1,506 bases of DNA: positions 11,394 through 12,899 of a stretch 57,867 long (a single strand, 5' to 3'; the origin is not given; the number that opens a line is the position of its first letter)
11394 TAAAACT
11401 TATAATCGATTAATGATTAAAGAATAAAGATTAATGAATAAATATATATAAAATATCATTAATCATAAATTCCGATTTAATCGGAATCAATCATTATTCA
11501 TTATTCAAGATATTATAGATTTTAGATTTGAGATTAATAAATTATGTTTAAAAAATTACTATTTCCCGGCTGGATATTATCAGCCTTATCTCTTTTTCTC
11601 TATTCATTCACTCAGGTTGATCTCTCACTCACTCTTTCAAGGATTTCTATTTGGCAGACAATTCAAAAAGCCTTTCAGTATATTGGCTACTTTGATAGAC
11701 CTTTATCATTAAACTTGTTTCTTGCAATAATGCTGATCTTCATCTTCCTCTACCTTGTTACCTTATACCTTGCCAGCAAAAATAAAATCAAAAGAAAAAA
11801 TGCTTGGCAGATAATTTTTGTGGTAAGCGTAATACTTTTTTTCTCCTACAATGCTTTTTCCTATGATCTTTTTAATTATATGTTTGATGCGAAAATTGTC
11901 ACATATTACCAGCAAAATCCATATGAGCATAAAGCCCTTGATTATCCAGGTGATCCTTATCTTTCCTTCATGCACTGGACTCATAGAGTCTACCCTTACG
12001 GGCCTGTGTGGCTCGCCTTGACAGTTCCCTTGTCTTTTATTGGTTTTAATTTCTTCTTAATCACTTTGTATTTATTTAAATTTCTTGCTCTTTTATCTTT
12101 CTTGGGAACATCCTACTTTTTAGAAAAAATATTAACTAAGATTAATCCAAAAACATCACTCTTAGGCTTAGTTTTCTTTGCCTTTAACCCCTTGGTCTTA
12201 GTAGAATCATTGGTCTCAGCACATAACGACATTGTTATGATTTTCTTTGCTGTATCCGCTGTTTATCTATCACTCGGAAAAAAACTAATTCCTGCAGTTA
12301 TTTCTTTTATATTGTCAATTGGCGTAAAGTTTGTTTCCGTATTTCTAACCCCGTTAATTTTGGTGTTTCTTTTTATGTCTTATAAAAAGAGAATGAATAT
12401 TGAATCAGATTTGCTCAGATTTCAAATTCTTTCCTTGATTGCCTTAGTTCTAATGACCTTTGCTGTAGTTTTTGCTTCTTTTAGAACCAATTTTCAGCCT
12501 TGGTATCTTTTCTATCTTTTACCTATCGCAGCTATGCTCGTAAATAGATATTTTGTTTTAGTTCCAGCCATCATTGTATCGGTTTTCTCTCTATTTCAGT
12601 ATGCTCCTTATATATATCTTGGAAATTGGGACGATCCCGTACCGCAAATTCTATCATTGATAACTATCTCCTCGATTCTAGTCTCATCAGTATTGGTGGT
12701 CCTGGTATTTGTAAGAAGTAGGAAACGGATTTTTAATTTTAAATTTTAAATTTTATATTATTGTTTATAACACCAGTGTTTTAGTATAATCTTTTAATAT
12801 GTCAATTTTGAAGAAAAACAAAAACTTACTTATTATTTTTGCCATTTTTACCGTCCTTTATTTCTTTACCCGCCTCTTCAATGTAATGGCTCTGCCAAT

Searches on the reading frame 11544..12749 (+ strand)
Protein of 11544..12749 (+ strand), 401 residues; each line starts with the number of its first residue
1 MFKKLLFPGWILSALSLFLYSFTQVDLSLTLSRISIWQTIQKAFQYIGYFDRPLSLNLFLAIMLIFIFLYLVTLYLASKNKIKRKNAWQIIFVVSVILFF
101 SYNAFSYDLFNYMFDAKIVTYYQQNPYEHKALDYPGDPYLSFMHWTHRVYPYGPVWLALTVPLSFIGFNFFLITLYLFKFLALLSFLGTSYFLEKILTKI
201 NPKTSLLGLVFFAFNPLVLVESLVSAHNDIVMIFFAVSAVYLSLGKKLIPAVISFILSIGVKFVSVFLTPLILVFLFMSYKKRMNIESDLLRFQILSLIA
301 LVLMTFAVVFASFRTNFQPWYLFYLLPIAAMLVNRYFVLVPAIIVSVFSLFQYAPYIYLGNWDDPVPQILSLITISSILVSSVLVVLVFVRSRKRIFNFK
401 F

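Call 8: search_protein_families(library=pfam, proteins=[window:11544-12749:+], max_evalue=0.01)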
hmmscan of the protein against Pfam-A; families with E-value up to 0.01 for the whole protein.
window:11544-12749:+ (401 aa): 0 families

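Call 11: search_protein_families(library=ncbifam, proteins=[window:11544-12749:+], max_evalue=0.01)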
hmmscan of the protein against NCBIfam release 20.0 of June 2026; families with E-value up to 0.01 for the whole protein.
window:11544-12749:+ (401 aa): 1 family
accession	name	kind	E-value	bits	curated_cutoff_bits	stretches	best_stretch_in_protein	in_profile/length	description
TIGR03459.1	crt_membr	equivalog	3.1e-10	39.6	439.4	1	69-301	62-295/470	alpha-(1->6)-mannopyranosyltransferase A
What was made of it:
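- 11544..12749 (+): GT87/MptA_B-like GT-C membrane protein (401 aa, about 9 TM). TIGR03459 alpha-1,6-mannosyltransferase 3.1e-10, below its cut-off (call 11).
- On GT87/DUF2029/MptA_B (11544-12749 and 45458-46678): TIGR03459 hits g09 at 3e-10 (call 11).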

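Call 47: search_protein_families(library=pfam, proteins=[window:11544-12749:+], max_evalue=10)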
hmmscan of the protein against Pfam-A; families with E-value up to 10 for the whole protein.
window:11544-12749:+ (401 aa): 2 families
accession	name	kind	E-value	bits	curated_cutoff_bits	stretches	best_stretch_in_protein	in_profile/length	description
PF19779.4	DUF6264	-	0.059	14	31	1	35-101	96-165/183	Family of unknown function (DUF6264)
PF04901.18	RAMP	-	0.87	10.1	27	1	360-394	73-107/110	Receptor activity modifying family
